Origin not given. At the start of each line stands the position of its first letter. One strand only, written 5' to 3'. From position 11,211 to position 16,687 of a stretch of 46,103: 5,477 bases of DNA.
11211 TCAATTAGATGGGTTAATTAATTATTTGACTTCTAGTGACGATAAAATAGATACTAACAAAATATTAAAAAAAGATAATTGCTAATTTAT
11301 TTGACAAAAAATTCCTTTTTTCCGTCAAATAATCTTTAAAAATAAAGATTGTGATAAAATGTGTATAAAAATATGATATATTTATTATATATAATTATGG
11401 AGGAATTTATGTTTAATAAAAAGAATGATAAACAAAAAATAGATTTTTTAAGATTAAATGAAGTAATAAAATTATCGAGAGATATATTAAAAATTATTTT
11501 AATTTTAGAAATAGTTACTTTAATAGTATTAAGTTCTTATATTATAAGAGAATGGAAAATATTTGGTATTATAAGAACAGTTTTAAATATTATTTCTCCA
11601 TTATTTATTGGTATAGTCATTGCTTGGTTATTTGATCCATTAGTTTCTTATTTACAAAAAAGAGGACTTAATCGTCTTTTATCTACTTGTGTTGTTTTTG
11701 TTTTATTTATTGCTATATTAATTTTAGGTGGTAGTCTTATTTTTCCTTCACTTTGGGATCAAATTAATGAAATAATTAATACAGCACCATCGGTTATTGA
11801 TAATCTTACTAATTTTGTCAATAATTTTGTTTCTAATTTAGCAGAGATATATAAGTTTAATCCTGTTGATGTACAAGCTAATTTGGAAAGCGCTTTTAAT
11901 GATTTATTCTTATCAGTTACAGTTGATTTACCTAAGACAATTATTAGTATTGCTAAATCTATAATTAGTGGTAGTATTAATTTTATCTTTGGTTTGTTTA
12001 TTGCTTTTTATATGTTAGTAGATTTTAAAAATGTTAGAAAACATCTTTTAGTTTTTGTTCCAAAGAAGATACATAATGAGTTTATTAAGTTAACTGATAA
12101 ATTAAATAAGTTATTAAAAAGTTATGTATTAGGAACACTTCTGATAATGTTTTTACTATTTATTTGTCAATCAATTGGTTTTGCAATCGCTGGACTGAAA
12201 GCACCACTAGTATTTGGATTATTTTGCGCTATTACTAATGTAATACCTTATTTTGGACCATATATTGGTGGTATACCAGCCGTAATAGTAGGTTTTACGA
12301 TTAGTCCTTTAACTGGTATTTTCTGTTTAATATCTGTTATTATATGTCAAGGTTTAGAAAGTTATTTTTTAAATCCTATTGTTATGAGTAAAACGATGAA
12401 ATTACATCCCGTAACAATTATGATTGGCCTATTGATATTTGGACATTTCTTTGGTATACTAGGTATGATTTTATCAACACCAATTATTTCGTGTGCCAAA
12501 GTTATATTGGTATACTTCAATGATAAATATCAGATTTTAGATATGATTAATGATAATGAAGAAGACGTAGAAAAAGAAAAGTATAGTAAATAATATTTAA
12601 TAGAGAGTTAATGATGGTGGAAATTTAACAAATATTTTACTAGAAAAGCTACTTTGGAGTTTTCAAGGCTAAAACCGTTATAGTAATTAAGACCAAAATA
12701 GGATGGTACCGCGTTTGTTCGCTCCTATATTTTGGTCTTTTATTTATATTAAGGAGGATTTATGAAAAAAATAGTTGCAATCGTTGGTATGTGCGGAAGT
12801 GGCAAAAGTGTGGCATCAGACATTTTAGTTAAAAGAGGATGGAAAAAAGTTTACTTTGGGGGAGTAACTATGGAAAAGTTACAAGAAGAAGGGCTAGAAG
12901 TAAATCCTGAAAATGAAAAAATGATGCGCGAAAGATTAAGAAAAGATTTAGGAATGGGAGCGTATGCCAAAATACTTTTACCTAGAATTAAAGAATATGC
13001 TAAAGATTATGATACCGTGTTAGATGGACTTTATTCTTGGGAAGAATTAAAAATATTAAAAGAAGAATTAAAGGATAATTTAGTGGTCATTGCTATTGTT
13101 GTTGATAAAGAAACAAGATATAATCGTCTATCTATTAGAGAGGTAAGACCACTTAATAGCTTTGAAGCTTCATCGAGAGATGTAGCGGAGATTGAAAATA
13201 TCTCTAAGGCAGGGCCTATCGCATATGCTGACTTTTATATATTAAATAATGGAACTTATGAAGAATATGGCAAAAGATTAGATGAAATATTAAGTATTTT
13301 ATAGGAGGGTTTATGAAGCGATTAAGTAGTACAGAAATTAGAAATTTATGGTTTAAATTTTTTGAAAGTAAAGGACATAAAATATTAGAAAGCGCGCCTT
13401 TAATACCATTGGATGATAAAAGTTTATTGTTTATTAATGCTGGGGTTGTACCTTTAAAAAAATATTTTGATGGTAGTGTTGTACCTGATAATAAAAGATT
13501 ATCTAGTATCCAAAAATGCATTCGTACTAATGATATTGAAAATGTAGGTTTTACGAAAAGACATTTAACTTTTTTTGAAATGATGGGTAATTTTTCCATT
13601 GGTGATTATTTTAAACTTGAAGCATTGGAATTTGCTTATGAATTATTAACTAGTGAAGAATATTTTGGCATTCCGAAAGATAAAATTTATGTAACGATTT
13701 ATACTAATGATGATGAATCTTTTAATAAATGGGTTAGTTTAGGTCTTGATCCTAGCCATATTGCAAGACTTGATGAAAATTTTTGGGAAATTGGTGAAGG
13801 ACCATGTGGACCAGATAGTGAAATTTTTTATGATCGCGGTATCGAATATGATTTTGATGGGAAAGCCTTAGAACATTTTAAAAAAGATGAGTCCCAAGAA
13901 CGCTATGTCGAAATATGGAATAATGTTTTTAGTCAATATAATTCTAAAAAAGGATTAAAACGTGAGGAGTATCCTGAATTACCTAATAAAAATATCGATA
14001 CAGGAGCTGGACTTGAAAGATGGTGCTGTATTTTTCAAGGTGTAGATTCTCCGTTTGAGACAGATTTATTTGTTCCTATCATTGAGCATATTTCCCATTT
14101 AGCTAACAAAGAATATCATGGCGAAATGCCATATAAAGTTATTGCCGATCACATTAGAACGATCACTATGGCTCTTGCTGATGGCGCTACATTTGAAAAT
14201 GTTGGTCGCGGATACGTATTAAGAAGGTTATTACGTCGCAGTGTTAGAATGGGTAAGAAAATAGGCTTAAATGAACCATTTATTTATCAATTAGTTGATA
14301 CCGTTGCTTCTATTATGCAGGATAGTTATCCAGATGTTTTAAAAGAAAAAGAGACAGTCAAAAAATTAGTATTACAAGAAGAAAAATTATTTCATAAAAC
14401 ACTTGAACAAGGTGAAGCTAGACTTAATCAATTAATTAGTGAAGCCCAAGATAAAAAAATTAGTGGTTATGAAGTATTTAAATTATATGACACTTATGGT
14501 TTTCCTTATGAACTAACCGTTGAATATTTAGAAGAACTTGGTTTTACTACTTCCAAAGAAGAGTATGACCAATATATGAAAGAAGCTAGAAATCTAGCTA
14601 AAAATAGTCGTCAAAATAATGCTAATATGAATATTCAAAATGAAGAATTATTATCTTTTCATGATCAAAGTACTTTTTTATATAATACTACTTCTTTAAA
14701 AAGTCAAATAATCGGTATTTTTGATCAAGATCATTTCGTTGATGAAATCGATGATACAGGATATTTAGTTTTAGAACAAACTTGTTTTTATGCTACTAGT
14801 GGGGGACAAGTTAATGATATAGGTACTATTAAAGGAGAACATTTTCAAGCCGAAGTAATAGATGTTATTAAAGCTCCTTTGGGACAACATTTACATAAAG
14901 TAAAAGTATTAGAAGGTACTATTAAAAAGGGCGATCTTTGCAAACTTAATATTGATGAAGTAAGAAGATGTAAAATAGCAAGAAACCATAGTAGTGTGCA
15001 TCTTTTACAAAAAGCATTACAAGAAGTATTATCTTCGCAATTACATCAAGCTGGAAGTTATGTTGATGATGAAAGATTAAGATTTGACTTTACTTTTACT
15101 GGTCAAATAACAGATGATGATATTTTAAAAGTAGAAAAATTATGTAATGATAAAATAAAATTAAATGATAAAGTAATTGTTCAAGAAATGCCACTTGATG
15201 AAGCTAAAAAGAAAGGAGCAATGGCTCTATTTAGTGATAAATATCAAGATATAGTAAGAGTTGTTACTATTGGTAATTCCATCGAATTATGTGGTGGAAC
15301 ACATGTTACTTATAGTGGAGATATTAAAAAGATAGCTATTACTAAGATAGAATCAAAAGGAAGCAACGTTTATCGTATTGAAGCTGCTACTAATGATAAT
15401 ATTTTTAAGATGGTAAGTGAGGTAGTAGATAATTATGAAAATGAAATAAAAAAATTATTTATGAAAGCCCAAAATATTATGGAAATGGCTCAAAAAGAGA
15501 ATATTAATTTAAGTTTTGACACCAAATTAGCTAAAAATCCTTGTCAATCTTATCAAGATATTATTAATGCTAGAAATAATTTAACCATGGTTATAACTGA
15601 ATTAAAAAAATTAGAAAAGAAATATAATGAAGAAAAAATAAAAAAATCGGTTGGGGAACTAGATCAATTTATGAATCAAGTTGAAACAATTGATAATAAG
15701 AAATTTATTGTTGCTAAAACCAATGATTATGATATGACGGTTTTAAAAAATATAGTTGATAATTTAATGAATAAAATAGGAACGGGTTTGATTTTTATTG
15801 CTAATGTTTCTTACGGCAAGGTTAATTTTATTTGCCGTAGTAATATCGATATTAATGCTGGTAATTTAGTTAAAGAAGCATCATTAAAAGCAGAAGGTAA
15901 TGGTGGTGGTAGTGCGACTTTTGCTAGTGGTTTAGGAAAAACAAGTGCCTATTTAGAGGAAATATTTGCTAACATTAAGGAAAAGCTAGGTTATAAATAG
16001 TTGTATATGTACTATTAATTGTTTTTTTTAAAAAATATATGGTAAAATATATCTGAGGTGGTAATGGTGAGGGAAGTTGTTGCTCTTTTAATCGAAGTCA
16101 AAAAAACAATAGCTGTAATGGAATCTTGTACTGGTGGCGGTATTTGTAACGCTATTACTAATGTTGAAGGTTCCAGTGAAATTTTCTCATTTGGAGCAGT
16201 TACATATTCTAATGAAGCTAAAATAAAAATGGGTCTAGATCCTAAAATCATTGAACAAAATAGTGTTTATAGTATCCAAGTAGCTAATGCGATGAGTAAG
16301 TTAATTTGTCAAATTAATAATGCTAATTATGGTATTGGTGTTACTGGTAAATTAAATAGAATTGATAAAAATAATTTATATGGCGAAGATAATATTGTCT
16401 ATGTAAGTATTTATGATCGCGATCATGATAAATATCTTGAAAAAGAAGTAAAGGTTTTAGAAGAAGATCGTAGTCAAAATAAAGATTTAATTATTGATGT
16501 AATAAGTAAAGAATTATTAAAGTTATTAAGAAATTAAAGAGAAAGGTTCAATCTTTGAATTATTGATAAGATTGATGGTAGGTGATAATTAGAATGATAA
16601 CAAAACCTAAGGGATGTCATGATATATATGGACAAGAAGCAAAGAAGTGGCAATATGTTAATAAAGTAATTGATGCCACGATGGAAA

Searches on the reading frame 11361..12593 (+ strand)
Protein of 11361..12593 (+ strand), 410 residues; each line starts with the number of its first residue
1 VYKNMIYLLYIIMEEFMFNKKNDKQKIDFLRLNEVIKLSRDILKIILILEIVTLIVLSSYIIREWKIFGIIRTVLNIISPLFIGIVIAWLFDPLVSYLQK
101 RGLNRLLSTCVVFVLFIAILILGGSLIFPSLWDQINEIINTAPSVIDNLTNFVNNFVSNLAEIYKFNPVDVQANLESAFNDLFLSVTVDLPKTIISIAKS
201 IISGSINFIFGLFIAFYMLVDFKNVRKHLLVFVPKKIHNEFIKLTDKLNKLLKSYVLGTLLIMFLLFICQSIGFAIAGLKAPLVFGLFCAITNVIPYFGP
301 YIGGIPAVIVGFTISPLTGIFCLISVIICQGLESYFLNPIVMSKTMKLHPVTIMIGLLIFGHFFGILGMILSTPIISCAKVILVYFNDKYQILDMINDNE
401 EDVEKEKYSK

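Call 50: search_protein_families(library=pfam, proteins=[window:11361-12593:+], max_evalue=0.00001)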
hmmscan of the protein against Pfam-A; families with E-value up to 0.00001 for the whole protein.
window:11361-12593:+ (410 aa): 1 family
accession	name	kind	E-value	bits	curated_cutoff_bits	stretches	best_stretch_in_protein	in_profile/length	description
PF01594.21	AI-2E_transport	-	6.6e-66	223.1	34.3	1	66-383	19-323/327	AI-2E family transporter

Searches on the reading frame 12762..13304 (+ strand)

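Call 50: search_protein_families(library=pfam, proteins=[window:12762-13304:+], max_evalue=0.00001)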
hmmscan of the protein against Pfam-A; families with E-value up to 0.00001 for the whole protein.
window:12762-13304:+ (180 aa): 2 families
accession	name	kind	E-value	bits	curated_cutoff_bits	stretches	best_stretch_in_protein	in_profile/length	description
PF13238.12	AAA_18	-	1.7e-07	32.2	29.4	1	5-127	1-112/128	AAA domain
PF13207.12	AAA_17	-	8.5e-06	26.5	27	1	8-127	1-123/136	AAA domain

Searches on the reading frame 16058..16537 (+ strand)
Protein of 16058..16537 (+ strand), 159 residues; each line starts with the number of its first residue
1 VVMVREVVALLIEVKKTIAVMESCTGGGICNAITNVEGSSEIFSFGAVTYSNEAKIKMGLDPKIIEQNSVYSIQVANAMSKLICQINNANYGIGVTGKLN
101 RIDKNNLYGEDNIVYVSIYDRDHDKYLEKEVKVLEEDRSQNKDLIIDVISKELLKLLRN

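Call 50: search_protein_families(library=pfam, proteins=[window:16058-16537:+], max_evalue=0.00001)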
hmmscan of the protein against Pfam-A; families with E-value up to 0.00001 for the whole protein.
window:16058-16537:+ (159 aa): 1 family
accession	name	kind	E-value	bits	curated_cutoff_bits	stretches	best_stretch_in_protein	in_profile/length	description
PF02464.23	CinA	-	2.4e-26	92.7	23.5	1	5-98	6-100/155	Competence-damaged protein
